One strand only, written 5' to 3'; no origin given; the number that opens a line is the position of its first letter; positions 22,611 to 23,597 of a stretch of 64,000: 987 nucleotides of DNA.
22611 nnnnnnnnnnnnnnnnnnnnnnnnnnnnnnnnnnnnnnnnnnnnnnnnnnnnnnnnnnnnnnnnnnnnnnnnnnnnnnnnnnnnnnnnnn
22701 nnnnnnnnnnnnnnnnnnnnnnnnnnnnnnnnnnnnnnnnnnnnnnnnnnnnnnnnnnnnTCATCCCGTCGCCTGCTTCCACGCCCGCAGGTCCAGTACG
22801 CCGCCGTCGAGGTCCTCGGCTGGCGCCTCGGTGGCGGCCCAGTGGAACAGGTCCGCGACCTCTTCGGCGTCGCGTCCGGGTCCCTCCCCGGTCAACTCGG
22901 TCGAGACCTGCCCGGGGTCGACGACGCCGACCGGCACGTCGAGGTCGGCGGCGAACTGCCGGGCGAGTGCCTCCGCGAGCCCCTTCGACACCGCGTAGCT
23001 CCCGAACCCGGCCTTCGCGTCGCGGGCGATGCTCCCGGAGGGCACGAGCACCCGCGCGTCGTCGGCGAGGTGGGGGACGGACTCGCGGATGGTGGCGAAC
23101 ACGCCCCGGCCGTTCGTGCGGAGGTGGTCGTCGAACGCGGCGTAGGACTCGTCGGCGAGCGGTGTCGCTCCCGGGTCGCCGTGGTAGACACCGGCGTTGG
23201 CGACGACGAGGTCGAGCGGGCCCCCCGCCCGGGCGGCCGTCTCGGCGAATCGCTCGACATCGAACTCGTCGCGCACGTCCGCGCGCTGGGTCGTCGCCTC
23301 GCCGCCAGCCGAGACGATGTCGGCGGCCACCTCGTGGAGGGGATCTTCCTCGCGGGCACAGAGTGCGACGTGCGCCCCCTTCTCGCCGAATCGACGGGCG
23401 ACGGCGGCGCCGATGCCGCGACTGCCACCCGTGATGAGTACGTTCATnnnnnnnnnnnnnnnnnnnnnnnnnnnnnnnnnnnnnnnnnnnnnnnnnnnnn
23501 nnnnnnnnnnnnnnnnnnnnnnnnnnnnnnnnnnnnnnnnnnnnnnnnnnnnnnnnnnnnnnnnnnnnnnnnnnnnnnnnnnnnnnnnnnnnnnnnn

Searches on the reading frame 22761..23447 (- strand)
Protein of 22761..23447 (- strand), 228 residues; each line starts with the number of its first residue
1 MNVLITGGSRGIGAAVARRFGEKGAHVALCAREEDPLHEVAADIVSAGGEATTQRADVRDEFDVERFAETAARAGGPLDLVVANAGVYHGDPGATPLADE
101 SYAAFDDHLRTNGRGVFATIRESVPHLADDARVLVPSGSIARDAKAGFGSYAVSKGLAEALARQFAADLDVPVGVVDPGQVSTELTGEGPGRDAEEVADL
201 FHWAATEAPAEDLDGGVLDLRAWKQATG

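Call 17: search_protein_families(library=pfam, proteins=[window:22761-23447:-])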
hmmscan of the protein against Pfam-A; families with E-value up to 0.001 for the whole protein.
window:22761-23447:- (228 aa): 4 families
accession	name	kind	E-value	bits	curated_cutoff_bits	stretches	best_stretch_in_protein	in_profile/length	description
PF00106.31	adh_short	-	2.2e-33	115.8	26.6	1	2-187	2-188/195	short chain dehydrogenase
PF13561.12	adh_short_C2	-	3.5e-27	96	27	1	10-191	6-186/236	Enoyl-(Acyl carrier protein) reductase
PF08659.16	KR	-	4.5e-08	33.7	22.6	1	3-164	3-162/180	KR domain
PF01370.27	Epimerase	-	0.00034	20.5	20.9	0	3-70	1-62/240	NAD dependent epimerase/dehydratase family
